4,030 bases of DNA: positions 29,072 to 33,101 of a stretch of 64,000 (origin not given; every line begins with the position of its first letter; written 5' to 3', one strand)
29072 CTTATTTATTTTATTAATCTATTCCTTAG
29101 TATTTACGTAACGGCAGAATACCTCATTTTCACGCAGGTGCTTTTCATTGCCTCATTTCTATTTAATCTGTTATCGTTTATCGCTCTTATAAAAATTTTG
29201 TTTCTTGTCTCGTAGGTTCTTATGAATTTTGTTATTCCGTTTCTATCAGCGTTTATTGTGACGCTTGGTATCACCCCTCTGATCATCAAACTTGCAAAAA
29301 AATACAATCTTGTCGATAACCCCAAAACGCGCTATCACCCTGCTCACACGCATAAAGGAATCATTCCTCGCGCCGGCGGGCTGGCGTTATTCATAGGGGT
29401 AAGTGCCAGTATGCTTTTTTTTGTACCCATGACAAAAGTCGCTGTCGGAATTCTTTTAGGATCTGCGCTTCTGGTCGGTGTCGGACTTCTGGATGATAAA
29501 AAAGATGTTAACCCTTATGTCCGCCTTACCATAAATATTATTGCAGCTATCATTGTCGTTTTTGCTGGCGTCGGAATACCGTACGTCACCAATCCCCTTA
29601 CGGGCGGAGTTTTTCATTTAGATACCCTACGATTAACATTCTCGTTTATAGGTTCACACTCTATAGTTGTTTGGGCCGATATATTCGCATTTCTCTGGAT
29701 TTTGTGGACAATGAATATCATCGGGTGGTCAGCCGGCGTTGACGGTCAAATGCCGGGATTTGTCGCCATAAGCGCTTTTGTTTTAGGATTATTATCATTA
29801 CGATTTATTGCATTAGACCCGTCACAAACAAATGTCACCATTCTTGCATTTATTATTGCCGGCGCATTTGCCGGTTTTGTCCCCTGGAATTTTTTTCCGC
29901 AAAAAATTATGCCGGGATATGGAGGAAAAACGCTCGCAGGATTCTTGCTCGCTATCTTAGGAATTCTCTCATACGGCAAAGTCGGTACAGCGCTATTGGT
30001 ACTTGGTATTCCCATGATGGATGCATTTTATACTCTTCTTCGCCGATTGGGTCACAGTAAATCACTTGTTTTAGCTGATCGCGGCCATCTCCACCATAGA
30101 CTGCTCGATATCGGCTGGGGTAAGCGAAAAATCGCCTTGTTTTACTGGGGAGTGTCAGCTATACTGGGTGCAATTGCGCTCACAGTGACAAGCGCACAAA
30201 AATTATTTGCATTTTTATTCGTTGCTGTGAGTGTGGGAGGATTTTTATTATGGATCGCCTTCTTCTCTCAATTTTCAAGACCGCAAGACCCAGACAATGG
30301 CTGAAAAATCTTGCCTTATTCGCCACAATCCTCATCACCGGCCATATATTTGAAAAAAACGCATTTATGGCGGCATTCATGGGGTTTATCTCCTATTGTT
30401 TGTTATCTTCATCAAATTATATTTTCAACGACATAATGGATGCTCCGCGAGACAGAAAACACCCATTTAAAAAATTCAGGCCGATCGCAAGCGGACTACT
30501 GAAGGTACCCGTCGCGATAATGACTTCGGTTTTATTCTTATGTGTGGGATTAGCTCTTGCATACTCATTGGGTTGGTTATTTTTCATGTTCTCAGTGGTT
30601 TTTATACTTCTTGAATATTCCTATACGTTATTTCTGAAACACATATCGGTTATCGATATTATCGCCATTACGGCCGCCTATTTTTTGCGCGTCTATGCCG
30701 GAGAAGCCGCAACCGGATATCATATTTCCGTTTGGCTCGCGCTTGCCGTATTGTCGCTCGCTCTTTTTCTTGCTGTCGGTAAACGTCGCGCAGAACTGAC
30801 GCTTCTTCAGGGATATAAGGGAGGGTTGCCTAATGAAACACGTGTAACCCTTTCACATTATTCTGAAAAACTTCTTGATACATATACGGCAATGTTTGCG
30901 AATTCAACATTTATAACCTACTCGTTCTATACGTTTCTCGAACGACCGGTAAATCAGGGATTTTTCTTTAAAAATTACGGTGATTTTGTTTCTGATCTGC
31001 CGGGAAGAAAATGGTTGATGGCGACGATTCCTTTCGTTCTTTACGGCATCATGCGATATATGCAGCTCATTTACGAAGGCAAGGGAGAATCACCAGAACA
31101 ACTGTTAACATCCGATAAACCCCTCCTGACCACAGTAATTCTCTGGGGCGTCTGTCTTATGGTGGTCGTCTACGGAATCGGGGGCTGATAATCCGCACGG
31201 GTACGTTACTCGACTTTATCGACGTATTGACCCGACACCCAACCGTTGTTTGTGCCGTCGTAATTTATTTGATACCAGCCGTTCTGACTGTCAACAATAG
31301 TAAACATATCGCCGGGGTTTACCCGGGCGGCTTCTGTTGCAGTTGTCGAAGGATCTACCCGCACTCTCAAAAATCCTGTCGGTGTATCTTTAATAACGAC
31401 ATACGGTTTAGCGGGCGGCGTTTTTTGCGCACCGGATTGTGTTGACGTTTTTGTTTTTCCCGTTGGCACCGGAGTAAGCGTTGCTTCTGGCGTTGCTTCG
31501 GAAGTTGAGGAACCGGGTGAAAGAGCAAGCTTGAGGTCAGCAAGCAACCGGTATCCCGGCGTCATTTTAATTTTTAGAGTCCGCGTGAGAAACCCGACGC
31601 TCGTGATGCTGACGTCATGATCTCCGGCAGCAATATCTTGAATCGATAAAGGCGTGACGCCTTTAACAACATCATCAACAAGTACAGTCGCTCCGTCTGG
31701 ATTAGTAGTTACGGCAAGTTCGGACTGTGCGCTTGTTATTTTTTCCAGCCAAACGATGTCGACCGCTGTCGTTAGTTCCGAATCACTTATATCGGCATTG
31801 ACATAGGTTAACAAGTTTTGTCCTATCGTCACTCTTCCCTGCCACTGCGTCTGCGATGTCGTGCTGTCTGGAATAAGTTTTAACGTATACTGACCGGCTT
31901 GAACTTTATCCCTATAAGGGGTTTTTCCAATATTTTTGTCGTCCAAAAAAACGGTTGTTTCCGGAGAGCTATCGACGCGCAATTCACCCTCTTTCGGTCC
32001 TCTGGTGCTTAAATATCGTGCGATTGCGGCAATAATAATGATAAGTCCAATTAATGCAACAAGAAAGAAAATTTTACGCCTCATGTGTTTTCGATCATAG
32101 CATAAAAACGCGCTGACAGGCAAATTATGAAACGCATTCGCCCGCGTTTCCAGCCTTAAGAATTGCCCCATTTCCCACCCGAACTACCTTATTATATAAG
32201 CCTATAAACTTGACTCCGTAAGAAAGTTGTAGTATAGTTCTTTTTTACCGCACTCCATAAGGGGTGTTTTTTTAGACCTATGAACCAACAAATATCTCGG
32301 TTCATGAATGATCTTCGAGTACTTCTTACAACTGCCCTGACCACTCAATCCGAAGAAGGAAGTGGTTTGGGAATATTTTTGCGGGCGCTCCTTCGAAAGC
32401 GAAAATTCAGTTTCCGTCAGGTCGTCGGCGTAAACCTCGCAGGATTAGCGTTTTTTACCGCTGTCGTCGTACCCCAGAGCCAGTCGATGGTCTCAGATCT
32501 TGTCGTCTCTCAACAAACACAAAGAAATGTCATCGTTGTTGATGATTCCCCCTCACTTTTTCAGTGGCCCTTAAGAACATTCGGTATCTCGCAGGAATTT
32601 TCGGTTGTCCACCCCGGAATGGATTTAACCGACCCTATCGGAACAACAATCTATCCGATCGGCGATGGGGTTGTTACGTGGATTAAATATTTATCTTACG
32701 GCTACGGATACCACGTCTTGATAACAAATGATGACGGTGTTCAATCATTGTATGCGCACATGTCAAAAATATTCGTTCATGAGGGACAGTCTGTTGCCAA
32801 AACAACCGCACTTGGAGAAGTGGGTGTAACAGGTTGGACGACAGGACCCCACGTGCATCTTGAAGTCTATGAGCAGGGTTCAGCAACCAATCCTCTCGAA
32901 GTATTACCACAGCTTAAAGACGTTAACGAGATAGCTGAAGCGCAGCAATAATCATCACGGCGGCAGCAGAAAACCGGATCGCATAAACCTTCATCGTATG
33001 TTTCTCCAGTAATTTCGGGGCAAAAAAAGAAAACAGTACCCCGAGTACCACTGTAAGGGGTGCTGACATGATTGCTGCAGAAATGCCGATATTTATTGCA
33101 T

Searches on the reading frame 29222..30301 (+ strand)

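Call 85: search_protein_families(library=pfam, proteins=[window:29222-30301:+], max_evalue=0.0001)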
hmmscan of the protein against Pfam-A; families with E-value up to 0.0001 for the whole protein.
window:29222-30301:+ (360 aa): 1 family
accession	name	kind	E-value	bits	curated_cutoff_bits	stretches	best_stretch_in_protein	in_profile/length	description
PF00953.26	Glycos_transf_4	-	2.1e-20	73.7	27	1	75-249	2-158/160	Glycosyl transferase family 4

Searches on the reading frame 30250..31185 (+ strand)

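Call 85: search_protein_families(library=pfam, proteins=[window:30250-31185:+], max_evalue=0.0001)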
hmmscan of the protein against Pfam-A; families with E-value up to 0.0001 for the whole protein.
window:30250-31185:+ (312 aa): 1 family
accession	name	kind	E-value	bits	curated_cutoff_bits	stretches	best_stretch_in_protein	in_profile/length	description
PF01040.23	UbiA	-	9.9e-22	77.9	34.2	1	24-174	7-152/250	UbiA prenyltransferase family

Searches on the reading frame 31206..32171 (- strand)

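Call 10: search_protein_families(library=pfam, proteins=[window:31206-32171:-], max_evalue=0.01)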
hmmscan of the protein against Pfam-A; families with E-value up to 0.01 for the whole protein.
window:31206-32171:- (321 aa): 4 families
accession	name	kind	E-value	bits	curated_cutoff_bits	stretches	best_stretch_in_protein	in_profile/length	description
PF08308.17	PEGA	-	9.3e-19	67.6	20.8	2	150-215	2-67/71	PEGA domain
PF08239.17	SH3_3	-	5.2e-13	49.4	27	1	267-318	2-54/54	Bacterial SH3 domain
PF06347.19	SH3_4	-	2e-06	27.9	24.1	1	270-313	7-50/56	Bacterial SH3 domain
PF22820.2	TcaA_3rd_4th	-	0.0018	18.6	27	0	64-96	5-37/73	TcaA protein 3rd/4th domain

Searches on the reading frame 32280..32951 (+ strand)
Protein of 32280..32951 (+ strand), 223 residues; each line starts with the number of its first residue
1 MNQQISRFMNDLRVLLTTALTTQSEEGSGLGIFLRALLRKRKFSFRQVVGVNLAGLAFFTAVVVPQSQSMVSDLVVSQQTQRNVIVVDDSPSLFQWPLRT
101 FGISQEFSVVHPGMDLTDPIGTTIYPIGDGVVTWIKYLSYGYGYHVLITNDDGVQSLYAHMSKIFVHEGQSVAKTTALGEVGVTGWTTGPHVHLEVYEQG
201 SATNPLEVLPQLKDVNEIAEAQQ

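Call 10: search_protein_families(library=pfam, proteins=[window:32280-32951:+], max_evalue=0.01)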
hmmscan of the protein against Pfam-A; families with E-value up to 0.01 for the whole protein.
window:32280-32951:+ (223 aa): 1 family
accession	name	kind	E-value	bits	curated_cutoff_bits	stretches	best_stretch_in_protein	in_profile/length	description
PF01551.29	Peptidase_M23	-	2e-25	89.2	28.7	1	110-205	2-96/96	Peptidase family M23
